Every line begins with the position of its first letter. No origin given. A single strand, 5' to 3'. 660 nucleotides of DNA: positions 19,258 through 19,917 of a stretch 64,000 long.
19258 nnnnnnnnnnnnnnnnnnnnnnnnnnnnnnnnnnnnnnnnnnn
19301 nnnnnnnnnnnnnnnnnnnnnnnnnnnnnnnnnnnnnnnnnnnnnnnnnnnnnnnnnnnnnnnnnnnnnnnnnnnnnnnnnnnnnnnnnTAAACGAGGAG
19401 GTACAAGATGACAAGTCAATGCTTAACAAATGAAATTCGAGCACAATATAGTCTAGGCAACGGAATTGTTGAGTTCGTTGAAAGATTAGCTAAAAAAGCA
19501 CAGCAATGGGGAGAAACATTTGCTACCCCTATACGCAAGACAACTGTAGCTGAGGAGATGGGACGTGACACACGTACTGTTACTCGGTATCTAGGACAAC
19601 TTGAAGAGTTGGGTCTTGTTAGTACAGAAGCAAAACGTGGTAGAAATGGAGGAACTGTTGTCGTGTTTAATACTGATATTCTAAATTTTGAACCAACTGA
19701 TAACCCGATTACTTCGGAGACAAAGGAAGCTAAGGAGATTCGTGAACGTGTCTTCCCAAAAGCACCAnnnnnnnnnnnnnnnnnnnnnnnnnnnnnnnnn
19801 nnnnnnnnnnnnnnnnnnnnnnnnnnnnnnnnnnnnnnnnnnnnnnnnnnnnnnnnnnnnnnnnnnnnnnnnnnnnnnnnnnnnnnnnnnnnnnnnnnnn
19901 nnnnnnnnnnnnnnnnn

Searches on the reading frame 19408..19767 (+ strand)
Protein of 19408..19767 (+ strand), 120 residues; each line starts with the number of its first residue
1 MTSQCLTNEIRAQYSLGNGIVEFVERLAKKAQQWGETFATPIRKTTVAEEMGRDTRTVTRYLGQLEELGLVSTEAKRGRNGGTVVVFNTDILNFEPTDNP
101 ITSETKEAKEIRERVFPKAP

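Call 85: search_dna_similar(query=window:19408-19767:+, collection=phages, mode=protein, max_rows=45, rows=spread, max_evalue=0.001)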
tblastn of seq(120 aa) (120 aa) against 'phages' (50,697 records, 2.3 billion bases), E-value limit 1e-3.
Records with a match: 667; places in all: 668; records where one place covers at least 80% of the query: 388.
Best place of each record, by identity: >=99% 27; 95-99% 3; 60-80% 38; <60% 599.
By first word of the organism name: Staphylococcus 323; Bacillus 212; Enterococcus 68; Listeria 54; Mammaliicoccus 3; Lactobacillus 2; phage 1; Xanthomonas 1; Phage 1; Silviavirus 1; and 1 more.
By host as written in the record: Staphylococcus aureus 109; - 61; Listeria monocytogenes 43; Bacillus cereus 24; Staphylococcus sp. 23; Staphylococcus carnosus TM300 22; Enterococcus faecalis 20; Bacillus thuringiensis subsp. kurstaki 20; and 154 more.
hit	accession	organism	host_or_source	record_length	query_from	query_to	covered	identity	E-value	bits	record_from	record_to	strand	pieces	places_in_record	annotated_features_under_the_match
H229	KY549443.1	Enterococcus phage EFP01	Enterococcus faecium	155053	1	120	100%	100.0%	2e-75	247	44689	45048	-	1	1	putative transcriptional regulator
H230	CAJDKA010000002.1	Enterococcus phage 163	Human fecal sample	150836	1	120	100%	100.0%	3e-75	247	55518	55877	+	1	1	hypothetical protein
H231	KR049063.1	Enterococcus phage EFLK1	Enterococcus faecalis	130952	1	120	100%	64.2%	2e-49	173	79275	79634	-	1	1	hypothetical protein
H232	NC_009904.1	Enterococcus phage EF24C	Enterococcus faecalis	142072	1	120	100%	64.2%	2e-49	172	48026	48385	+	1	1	HTH DNA binding protein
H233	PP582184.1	Enterococcus phage vB_Efs25_KEN11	Enterococcus faecalis 6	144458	1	120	100%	64.2%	2e-49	172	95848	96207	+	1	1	HTH DNA binding protein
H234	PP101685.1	Listeria phage 20422-1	Listeria monocytogenes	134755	19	118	83%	51.0%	2e-29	115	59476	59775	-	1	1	hypothetical protein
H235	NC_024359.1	Listeria phage LP-048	Listeria monocytogenes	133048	19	118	83%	51.0%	2e-29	115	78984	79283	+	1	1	HTH DNA binding protein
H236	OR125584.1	Listeria phage cka11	Listeria monocytogenes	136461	19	118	83%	51.0%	2e-29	115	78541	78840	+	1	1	record has no annotation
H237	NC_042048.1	Listeria phage LMTA-34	Listeria monocytogenes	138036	19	118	83%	51.0%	4e-29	115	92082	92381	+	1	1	HTH DNA binding protein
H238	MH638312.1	Bacillus phage Kioshi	Bacillus thuringiensis kurstaki ATCC ...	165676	20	118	83%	36.6%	4e-14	72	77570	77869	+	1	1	115: HTH binding protein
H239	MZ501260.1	Bacillus phage 010DV004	Bacillus subtilis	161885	20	103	70%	40.5%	1e-15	77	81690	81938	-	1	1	170: HTH DNA binding protein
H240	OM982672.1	Bacillus phage SBSphiJ5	Bacillus subtilis BEST7003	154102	20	103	70%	40.5%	2e-15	76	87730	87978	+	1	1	hypothetical protein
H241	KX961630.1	Bacillus phage QCM8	-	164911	20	106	73%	37.9%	9e-10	60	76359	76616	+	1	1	transcriptional regulator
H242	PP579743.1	Bacillus phage KKP_4048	Bacillus licheniformis KKP_3373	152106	20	98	66%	41.8%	2e-14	73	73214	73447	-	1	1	hypothetical protein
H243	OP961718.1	Staphylococcus phage vB_SauM_VL14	Staphylococcus aureus (MRSA)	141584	22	117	80%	33.6%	4e-6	50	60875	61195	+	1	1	replication protein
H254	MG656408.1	Staphylococcus phage B1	phage cocktail ampoule purchased from ...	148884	22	117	80%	32.7%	1e-5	48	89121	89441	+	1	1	putative Rep protein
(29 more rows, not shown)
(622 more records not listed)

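Call 86: get_annotated_region(hit=H235, flank=1700)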
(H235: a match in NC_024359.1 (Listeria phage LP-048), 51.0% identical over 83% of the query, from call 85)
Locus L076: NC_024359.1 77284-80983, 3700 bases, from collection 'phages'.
description: Listeria phage LP-048, complete genome.
organism: Listeria phage LP-048 (NCBI taxid 1173764)
taxonomy: Viruses; Duplodnaviria; Heunggongvirae; Uroviricota; Caudoviricetes; Herelleviridae; Jasinkavirinae; Pecentumvirus; Pecentumvirus LP048
host: Listeria monocytogenes; source: -; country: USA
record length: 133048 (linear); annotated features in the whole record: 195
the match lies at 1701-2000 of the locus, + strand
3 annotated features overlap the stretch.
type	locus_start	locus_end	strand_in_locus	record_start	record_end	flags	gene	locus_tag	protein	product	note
CDS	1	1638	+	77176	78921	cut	-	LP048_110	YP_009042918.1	DNA helicase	-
CDS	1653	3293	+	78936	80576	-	-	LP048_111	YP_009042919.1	HTH DNA binding protein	-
CDS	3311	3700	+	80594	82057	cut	-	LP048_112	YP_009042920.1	helicase DnaB-like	-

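Call 87: get_annotated_region(hit=H254, flank=1700)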
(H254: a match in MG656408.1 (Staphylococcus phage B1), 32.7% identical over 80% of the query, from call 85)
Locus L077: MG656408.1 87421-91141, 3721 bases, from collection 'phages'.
description: Staphylococcus phage B1, complete genome.
organism: Staphylococcus phage B1 (NCBI taxid 2059854)
taxonomy: Viruses; Duplodnaviria; Heunggongvirae; Uroviricota; Caudoviricetes; Herelleviridae; Twortvirinae; Kayvirus
host: -; source: phage cocktail ampoule purchased from the George Eliava Institute of Bacteriophage, Microbiology and ...; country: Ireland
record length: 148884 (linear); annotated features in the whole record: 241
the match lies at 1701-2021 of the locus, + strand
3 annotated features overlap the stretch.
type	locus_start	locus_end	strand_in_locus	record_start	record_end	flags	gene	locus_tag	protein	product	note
CDS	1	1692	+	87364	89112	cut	-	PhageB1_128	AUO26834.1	putative DNA helicase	-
CDS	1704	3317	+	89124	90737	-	-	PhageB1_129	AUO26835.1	putative Rep protein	-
CDS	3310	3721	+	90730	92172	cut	-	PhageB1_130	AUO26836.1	putative DNA helicase subunit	-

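Call 88: get_annotated_region(hit=H232, flank=1700)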
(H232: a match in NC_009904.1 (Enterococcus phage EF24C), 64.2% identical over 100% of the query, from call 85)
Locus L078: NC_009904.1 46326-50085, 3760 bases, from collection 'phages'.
description: Enterococcus phage phiEF24C, complete genome.
organism: Enterococcus phage EF24C (NCBI taxid 442493)
taxonomy: Viruses; Duplodnaviria; Heunggongvirae; Uroviricota; Caudoviricetes; Herelleviridae; Brockvirinae; Kochikohdavirus; Kochikohdavirus EF24C
host: Enterococcus faecalis; source: -; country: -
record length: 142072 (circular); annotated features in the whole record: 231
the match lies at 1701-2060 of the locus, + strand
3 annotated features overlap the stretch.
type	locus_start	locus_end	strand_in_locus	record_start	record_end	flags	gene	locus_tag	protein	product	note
CDS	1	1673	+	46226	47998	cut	-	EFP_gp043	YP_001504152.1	DNA helicase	ORF043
CDS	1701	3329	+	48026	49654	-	-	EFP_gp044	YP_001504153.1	HTH DNA binding protein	ORF044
CDS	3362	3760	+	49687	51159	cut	-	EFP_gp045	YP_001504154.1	helicase DnaB-like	ORF045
